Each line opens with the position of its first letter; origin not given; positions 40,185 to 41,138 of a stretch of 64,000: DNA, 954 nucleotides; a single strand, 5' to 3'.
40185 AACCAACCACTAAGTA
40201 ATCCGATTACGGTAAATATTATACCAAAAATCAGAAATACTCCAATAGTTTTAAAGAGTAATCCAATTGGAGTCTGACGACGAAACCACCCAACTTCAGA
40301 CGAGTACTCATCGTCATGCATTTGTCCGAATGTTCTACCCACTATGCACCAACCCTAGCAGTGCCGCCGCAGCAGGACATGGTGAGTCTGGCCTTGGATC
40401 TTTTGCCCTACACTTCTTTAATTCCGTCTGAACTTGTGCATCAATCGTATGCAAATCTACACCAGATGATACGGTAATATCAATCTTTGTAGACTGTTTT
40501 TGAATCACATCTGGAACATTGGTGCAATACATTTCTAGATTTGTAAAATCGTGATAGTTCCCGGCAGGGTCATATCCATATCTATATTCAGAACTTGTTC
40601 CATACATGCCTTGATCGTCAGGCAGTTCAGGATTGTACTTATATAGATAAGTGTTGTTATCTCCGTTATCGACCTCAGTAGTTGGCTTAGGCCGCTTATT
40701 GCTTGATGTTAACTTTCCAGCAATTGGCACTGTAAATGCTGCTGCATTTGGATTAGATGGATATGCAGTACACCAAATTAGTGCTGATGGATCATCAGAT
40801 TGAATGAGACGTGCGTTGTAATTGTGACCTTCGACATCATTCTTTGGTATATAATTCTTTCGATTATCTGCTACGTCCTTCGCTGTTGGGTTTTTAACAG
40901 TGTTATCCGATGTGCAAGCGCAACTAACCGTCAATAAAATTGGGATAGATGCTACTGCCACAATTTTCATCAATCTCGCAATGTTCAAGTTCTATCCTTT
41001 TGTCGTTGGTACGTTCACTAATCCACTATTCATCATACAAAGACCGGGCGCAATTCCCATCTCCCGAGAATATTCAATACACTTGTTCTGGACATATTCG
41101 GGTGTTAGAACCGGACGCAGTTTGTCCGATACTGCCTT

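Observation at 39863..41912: Membrane cluster: SPFH/band-7 protein, lipoprotein and TM protein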

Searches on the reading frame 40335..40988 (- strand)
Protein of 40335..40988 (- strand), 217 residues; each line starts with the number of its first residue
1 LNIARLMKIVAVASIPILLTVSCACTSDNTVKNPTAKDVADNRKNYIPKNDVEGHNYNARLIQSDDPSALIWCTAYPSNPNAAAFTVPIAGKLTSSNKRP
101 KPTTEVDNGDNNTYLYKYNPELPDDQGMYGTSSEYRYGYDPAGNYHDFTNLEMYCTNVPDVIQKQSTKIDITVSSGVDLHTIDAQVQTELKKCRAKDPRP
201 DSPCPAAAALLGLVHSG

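Call 3: search_protein_families(library=pfam, proteins=[window:40335-40988:-], max_evalue=1)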
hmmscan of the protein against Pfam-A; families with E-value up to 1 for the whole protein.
window:40335-40988:- (217 aa): 0 families

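Call 4: search_protein_families(library=phrogs, proteins=[window:40335-40988:-], max_evalue=0.1)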
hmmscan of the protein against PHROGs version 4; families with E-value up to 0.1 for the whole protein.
window:40335-40988:- (217 aa): 1 family
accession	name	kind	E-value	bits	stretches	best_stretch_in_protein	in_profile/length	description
phrog_627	-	unknown function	0.0024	19.4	0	142-160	48-66/75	-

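Call 8: search_dna_similar(query=window:40335-40988:-, collection=phages, mode=protein, max_rows=30, max_evalue=0.01)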
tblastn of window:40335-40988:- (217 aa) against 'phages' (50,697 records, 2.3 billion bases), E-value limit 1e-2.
Records with a match: 11; places in all: 11; records where one place covers at least 80% of the query: 2.
Best place of each record, by identity: <60% 11.
By first word of the organism name: Gordonia 8; Caulobacter 3.
By host as written in the record: Gordonia terrae 3612 8; Caulobacter vibrioides CB15 3.
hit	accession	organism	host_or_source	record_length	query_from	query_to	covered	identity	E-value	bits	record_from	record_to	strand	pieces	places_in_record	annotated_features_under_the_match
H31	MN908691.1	Gordonia phage DatBoi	Gordonia terrae 3612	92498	9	189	83%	37.1%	9e-22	98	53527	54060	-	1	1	74: hypothetical protein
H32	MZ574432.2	Caulobacter phage BL47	Caulobacter vibrioides CB15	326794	9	208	92%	33.0%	2e-23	103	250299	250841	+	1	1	hypothetical protein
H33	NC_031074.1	Gordonia phage Bantam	Gordonia terrae 3612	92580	9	177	78%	37.9%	3e-21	97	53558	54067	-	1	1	76: hypothetical protein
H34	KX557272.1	Gordonia phage Bantam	Gordonia terrae 3612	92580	9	177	78%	37.9%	3e-21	97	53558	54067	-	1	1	76: hypothetical protein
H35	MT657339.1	Gordonia phage SpeedDemon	Gordonia terrae 3612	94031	9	177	78%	37.9%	3e-21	97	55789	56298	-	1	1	780: hypothetical protein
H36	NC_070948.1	Gordonia phage Mollymur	Gordonia terrae 3612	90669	8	177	78%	35.8%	1e-25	109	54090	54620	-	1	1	76: hypothetical protein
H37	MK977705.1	Gordonia phage Mollymur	Gordonia terrae 3612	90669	8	177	78%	35.8%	1e-25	109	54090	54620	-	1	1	76: hypothetical protein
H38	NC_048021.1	Gordonia phage Daredevil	Gordonia terrae 3612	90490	46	189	66%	42.2%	2e-22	100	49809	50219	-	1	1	68: hypothetical protein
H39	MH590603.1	Gordonia phage Daredevil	Gordonia terrae 3612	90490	46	189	66%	42.2%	2e-22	100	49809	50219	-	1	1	68: hypothetical protein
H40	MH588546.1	Caulobacter phage CcrBL9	Caulobacter vibrioides CB15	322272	40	190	70%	39.1%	1e-22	100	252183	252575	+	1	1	hypothetical protein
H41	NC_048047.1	Caulobacter phage CcrBL9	Caulobacter vibrioides CB15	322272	40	190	70%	39.1%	1e-22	100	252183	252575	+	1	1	hypothetical protein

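Call 9: get_annotated_region(hit=H31, flank=4000)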
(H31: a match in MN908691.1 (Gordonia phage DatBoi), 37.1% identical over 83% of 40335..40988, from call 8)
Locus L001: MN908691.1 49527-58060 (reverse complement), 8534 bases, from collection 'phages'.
description: Gordonia phage DatBoi, complete genome.
organism: Gordonia phage DatBoi (NCBI taxid 2704037)
taxonomy: Viruses; Duplodnaviria; Heunggongvirae; Uroviricota; Caudoviricetes; Bantamvirus
host: Gordonia terrae 3612; source: soil; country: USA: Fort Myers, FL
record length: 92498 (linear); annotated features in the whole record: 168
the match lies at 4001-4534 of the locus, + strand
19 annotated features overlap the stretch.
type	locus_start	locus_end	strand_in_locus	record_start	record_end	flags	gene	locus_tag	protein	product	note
CDS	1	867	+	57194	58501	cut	83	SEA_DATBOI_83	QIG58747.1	DNA helicase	-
CDS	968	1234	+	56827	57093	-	82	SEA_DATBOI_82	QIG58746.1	NrdH-like glutaredoxin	-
CDS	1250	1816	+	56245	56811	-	81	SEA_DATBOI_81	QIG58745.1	ssDNA binding protein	-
CDS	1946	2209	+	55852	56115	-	80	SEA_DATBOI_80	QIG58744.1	hypothetical protein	-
CDS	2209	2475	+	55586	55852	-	79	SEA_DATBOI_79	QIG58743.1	hypothetical protein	-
CDS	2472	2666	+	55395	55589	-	78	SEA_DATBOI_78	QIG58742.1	hypothetical protein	-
CDS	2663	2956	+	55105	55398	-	77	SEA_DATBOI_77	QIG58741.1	hypothetical protein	-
CDS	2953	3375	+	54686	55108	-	76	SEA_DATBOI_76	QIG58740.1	hypothetical protein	-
CDS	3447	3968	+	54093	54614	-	75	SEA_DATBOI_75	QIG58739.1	WhiB family transcription factor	-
CDS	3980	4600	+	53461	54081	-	74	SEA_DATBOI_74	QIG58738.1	hypothetical protein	-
CDS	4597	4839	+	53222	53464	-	73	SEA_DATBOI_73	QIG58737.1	hypothetical protein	-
CDS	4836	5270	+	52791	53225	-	72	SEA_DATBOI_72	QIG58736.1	hypothetical protein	-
CDS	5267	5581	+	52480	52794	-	71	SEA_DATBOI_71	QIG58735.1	hypothetical protein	-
CDS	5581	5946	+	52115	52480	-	70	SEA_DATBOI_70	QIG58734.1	holliday junction resolvase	-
CDS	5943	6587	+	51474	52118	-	69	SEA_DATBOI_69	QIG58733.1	protease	-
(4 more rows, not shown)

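Call 10: get_annotated_region(hit=H32, flank=4000)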
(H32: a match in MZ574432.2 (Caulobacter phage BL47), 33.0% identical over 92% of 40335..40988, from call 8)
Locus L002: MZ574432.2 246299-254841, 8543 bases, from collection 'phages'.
description: Caulobacter phage BL47, complete genome.
organism: Caulobacter phage BL47 (NCBI taxid 2966440)
taxonomy: Viruses; Duplodnaviria; Heunggongvirae; Uroviricota; Caudoviricetes; Dolichocephalovirinae; Bertelyvirus
host: Caulobacter vibrioides CB15; source: Rocky Branch Creek; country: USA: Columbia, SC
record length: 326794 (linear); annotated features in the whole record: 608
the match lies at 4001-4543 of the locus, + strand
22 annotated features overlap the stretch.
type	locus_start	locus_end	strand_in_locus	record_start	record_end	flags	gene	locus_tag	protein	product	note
CDS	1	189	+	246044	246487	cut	-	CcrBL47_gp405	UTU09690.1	hypothetical protein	-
CDS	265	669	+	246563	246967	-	-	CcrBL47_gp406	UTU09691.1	hypothetical protein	-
CDS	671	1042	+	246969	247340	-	-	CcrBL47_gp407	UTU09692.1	hypothetical protein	-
CDS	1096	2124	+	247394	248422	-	-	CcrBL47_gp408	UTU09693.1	acyltransferase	-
CDS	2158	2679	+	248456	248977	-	-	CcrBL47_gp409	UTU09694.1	hypothetical protein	-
CDS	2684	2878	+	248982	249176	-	-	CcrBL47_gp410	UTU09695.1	hypothetical protein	-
CDS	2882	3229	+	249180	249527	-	-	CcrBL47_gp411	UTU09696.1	hypothetical protein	-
CDS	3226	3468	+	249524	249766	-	-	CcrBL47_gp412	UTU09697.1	hypothetical protein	-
CDS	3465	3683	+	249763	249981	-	-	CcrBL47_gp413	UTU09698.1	hypothetical protein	-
CDS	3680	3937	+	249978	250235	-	-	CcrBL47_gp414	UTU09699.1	hypothetical protein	-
CDS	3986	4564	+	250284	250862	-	-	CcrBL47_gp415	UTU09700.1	hypothetical protein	-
CDS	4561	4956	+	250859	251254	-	-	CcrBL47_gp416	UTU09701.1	hypothetical protein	-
tRNA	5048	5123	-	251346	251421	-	-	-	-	tRNA-Arg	-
tRNA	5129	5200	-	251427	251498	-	-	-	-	tRNA-Arg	-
CDS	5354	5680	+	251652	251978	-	-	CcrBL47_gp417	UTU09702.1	hypothetical protein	-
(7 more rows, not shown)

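Call 23: find_homologous_proteins(query=window:40335-40970:-)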
Query window:40335-40970:- (211 aa): 76 proteins with E <= 0.001 among 403 candidates.
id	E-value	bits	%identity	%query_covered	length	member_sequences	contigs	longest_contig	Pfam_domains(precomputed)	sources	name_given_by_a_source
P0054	1.5e-139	481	100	100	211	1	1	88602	-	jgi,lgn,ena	-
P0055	3.8e-73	264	62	90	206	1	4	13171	-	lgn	-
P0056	1.1e-72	262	61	91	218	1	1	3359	-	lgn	-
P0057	5.2e-72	260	60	97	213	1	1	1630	-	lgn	-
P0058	1.1e-71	259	61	89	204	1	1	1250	-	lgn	-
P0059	1.7e-71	258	59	98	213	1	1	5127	-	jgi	jgi:hypothetical protein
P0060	1.2e-69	252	58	98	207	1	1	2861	-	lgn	-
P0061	1.4e-68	249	60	92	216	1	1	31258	-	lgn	-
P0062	4.7e-68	247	61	83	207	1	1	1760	-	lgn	-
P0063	7.9e-68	246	57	93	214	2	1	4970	-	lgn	-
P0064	4.4e-67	244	56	96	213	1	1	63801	-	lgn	-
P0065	1.6e-65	239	54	97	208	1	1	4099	-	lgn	-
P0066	2.1e-65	238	56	92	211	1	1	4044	-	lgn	-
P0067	3.2e-65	238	55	94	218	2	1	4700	-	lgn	-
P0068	3.8e-65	237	57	91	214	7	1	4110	-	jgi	-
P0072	6.9e-63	230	55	94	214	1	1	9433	-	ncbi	ncbi:MAG: hypothetical protein ACXWLH_03375 [Candidatus Saccharimonadales bacterium]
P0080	1.9e-57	212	51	92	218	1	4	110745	-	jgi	jgi:hypothetical protein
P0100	4.8e-29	120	44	71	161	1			-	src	-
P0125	6.9e-19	86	37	76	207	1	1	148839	-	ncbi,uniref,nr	ncbi:hypothetical protein F1C58_16175 (plasmid) [Glaciihabitans sp. INWT7]|uniref:hypothetical prote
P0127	1.7e-18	85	40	68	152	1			-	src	-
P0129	7.4e-14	70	40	56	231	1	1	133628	-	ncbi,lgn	-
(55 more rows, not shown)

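Call 25: find_encoding_contigs(protein=P0064, flank=5000, max_places=1)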
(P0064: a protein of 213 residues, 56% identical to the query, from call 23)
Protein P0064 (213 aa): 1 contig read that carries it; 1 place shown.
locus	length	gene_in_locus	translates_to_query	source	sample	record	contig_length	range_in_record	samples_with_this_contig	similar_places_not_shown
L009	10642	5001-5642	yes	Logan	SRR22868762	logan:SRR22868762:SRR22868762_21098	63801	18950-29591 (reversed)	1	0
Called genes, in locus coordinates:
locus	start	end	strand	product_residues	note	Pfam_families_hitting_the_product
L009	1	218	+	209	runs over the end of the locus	-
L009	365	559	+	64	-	-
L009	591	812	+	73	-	-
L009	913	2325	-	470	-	PF03237:Terminase_6N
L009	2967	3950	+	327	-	-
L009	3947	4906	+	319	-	-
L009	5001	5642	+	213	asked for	-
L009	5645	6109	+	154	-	-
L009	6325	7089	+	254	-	-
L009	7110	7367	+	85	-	-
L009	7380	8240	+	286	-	-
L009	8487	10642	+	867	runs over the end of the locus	PF09250:Prim-Pol, PF08706:D5_N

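Call 26: find_encoding_contigs(protein=P0080, flank=5000, max_places=1)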
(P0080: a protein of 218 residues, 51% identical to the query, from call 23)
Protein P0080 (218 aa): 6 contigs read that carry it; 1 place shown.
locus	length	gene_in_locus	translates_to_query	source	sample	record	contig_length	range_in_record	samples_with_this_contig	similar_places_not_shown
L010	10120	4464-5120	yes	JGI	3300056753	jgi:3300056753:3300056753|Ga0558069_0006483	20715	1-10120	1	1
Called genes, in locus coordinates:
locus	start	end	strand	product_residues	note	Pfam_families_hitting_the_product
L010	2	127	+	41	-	?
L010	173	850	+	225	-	PF03713:DUF305 (weak), PF13628:DUF4142 (weak), PF03713:DUF305, PF13628:DUF4142 (weak)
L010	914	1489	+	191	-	PF11303:DUF3105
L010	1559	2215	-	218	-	-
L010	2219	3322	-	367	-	PF14083:PGDYG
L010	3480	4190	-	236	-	-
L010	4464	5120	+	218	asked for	-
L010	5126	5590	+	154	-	-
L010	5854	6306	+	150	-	PF13328:HD_4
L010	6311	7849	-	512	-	PF06202:GDE_C (weak), PF22422:MGH1-like_GH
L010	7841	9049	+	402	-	PF13439:Glyco_transf_4, PF00534:Glycos_transf_1, PF13692:Glyco_trans_1_4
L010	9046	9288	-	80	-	-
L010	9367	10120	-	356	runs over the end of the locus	PF03193:RsgA_GTPase, PF00005:ABC_tran (faint), PF01926:MMR_HSR1 (weak)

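Call 27: find_encoding_contigs(protein=P0125, flank=5000, max_places=1)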
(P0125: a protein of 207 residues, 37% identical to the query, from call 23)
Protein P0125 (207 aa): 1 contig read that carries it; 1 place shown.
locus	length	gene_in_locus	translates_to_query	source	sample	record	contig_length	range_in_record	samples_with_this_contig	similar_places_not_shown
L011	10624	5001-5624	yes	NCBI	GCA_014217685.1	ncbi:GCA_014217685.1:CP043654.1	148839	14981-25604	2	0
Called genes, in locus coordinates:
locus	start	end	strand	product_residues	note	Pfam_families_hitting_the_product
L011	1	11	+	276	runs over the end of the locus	PF01695:IstB_IS21, PF00308:Bac_DnaA, PF13604:AAA_30 (faint)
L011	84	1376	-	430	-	PF00872:Transposase_mut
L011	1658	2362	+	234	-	PF03457:HA (weak)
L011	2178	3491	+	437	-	PF03457:HA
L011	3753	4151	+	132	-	-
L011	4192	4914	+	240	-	-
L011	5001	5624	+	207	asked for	-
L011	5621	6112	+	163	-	-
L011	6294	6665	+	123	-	-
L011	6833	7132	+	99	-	-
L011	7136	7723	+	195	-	-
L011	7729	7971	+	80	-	-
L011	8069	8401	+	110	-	PF13560:HTH_31 (weak), PF01381:HTH_3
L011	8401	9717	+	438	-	PF13657:Couple_hipA, PF07804:HipA_C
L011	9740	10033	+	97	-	-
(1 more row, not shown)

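Call 34: search_solved_structures(query=A1, max_evalue=1)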
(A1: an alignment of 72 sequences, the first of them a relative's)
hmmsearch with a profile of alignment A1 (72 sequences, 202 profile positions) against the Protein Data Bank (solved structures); distinct sequences matched with E-value up to 1: 1.
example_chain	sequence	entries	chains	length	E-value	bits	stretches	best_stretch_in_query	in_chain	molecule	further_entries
9qgq_A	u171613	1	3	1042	0.088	15.4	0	104-136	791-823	Homotrimer of the extracellular PPIase Mpn444 from Mycoplasma pneumoniae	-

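Call 38: search_protein_families(library=padloc, proteins=[window:40335-40970:-], max_evalue=0.1)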
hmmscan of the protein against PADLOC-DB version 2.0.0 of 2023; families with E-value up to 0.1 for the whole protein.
window:40335-40970:- (211 aa): 0 families

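Call 39: search_protein_families(library=ncbifam, proteins=[window:40335-40970:-], max_evalue=0.1)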
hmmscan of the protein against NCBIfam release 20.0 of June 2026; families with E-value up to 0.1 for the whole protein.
window:40335-40970:- (211 aa): 1 family
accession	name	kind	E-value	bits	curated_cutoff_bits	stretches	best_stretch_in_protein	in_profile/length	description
NF011289.0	PRK14700.1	equivalog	0.064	12.4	570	1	21-92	227-296/300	recombination factor protein RarA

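Call 40: find_related_loci(query=A1, collection=genome_contigs, flank=4000)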
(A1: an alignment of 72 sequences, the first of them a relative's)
Query A1 (211 aa) in genome_contigs; peptide patterns used: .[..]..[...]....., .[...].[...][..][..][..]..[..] (x = any residue, [..] = any of these).
28 stretches matched a pattern; 16 encode a relative of the query (tblastn E <= 1e-3); 16 distinct loci.
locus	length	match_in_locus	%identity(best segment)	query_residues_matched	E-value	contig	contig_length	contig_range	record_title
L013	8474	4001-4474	47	10-171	9e-43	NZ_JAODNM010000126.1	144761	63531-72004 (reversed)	MAG: Amycolatopsis sp. isolate RYN_118 scaffold_2272813, whole genome shotgun sequence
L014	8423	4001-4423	50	44-192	2e-40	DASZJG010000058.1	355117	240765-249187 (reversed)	MAG TPA_asm: Pseudonocardiaceae bacterium isolate SMAG_U6623 k141_5634864, whole genome shotgun sequence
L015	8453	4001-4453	46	11-163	2e-39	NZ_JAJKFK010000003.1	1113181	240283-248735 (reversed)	Amycolatopsis sp. GM8 Scaffold3, whole genome shotgun sequence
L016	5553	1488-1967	40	1-163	4e-37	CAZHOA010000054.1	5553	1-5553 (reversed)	MAG TPA_asm: uncultured Candidatus Saccharibacteria bacterium isolate SRP193066_co2_442 genome assembly, contig: NODE_76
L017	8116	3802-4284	39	9-170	9e-35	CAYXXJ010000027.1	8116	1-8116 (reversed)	MAG TPA_asm: uncultured Candidatus Saccharibacteria bacterium isolate SRP278252_co2_366 genome assembly, contig: NODE_18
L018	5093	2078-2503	42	30-179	1e-31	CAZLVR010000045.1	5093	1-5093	MAG TPA_asm: uncultured Candidatus Saccharibacteria bacterium isolate SRP135725_co1_66 genome assembly, contig: NODE_260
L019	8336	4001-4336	43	40-163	2e-28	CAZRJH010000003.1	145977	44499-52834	MAG TPA_asm: uncultured Gammaproteobacteria bacterium isolate SRP342105_co1_321 genome assembly, contig: NODE_121_length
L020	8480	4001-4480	45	40-205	4e-37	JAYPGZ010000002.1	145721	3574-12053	MAG: Candidatus Roizmanbacteria bacterium isolate 139578_S179_concoct_bins.tsv.227 NODE_49_length_145721_cov_7.013092, w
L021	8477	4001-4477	40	3-163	3e-25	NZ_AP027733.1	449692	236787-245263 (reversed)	Frondihabitans sucicola strain NBRC 108728 plasmid pNBRC108728a, complete sequence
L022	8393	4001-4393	43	34-166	1e-24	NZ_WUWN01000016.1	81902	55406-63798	Puerhibacterium puerhi strain TLY-12 Scaffold16, whole genome shotgun sequence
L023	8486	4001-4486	37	34-208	2e-23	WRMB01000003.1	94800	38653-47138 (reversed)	MAG: Micrococcales bacterium isolate Th196P3bin61 Ga0099364_10000219, whole genome shotgun sequence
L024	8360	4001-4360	41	44-163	5e-23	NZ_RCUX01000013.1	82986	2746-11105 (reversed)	Mycetocola tolaasinivorans strain IF 016277 Scaffold22, whole genome shotgun sequence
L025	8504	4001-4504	37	12-171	5e-23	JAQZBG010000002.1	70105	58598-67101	MAG: Microbacterium sp. isolate L_E1_T20_B_bin.90 scaffold_435, whole genome shotgun sequence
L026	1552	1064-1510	34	17-165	2e-21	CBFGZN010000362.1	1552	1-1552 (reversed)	MAG TPA_asm: uncultured Solirubrobacterales bacterium isolate SRR11092506_metabat2_4 genome assembly, contig: ERZ2725854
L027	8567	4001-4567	39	19-203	9e-38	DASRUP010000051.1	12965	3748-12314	MAG TPA_asm: Candidatus Paceibacterota bacterium isolate SMAG_U8136 k141_323557, whole genome shotgun sequence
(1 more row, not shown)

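Call 41: find_related_loci(query=A1, collection=viral_contigs, flank=4000)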
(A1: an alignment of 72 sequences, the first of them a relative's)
Query A1 (211 aa) in viral_contigs; peptide patterns used: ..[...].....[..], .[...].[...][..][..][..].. (x = any residue, [..] = any of these).
26 stretches matched a pattern; 19 encode a relative of the query (tblastn E <= 1e-3); 19 distinct loci.
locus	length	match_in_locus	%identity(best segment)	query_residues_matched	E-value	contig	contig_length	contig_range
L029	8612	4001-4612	58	1-207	2e-76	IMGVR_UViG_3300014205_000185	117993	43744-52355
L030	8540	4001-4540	50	28-207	7e-57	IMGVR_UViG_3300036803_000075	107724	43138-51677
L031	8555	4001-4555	38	3-194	4e-34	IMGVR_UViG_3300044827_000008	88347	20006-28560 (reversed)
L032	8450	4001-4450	39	1-165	2e-30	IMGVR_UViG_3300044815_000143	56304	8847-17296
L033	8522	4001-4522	40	2-167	5e-28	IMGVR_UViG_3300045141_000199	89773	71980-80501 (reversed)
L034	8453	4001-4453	41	34-185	3e-27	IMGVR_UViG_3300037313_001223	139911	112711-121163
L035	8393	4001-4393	39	34-184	9e-27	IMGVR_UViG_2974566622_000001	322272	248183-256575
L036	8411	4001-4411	42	40-183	2e-26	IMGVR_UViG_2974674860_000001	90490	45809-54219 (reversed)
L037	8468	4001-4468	37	18-179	2e-26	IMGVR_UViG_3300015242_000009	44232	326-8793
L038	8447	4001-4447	38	20-167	7e-26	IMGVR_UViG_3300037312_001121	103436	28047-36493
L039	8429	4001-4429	37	18-179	1e-25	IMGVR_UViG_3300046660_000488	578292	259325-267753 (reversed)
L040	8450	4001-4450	39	18-167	2e-25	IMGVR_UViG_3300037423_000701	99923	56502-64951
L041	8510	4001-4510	38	3-171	2e-25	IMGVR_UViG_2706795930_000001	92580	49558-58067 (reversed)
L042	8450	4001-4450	39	18-167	2e-25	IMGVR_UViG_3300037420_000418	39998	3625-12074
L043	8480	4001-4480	35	1-165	4e-25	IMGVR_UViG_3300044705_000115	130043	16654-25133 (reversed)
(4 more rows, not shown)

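Call 43: predict_structure(alignment_id=A1)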
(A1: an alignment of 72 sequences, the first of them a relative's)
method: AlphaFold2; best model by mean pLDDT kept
length: 211 residues; sequences in the alignment: 72
mean_pLDDT: 82.7   pTM: 0.70
mean pLDDT of the five models: 82.7, 81.9, 81.4, 80.6, 79.2
residues with pLDDT >= 90: 99; 70-90: 65; 50-70: 42; < 50: 5
segments of 3 or more residues with pLDDT < 50: 1-3
pLDDT, mean of each block of 10 residues (from residue 1): 48 57 67 86 92 90 94 92 92 87 71 84 85 96 93 68 68 91 97 95 87 49
secondary structure, 60 per line:
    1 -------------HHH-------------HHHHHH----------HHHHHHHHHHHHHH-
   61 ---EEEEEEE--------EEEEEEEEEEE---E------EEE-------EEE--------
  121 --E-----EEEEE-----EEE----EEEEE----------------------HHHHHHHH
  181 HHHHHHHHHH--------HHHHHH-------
elements in order: H30-35 H46-59 E64-70 E79-89 E100-102 E110-112 E129-133 E139-141 E146-150 H173-190 H199-204

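Call 57: fold_search(model_id=the predicted structure, library=viral)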
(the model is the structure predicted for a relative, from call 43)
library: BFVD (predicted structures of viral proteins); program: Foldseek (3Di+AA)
matches with E <= 10: 455; with E <= 0.001: 1
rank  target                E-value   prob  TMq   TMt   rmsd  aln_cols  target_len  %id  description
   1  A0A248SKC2            9.5e-05  1.00  0.37  0.43   9.9       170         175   13  (no name in the UniProt tables at hand)
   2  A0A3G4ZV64            1.1e-01  0.08  0.12  0.08  22.6       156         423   12  MORN-repeat protein [Edafosvirus sp.]
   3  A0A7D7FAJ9            1.6e-01  0.08  0.12  0.15  19.8       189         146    9  Uncharacterized protein [Pseudomonas phage phiB1_1]
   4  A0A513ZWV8            1.8e-01  0.13  0.17  0.13  22.5       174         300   15  Uncharacterized protein [Salmonella phage SE13]
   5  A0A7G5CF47            2.7e-01  0.10  0.16  0.09  22.7       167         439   14  Uncharacterized protein [Salmonella phage S144]
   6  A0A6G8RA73            2.9e-01  0.11  0.15  0.09  28.4       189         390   11  Uncharacterized protein [Salmonella phage brorfarstad]
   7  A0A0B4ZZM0            3.2e-01  0.06  0.14  0.08  30.1       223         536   11  Uncharacterized protein [Achromobacter phage 83-24]
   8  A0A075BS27            3.7e-01  0.20  0.11  0.13  13.1        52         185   19  Uncharacterized protein [Microcystis phage MaMV-DC]
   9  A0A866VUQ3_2          3.9e-01  0.04  0.14  0.03  25.4       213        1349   13  ORF1ab polyprotein [Lucheng Rn rat coronavirus]
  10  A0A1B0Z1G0            4.4e-01  0.10  0.19  0.10  14.3       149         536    9  (no name in the UniProt tables at hand)
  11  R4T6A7                4.7e-01  0.09  0.13  0.26  14.4        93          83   13  Uncharacterized protein [Haloarcula hispanica tailed virus 2]
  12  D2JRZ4                4.7e-01  0.02  0.11  0.05  22.7       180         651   14  Putative structural polyprotein [Solenopsis invicta virus 3]
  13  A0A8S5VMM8            5.0e-01  0.08  0.20  0.13  23.8       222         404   10  (no name in the UniProt tables at hand)
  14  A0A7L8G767            5.3e-01  0.16  0.21  0.38  13.1       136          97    8  (no name in the UniProt tables at hand)
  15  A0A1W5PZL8            5.3e-01  0.04  0.10  0.09  26.7       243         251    9  (no name in the UniProt tables at hand)
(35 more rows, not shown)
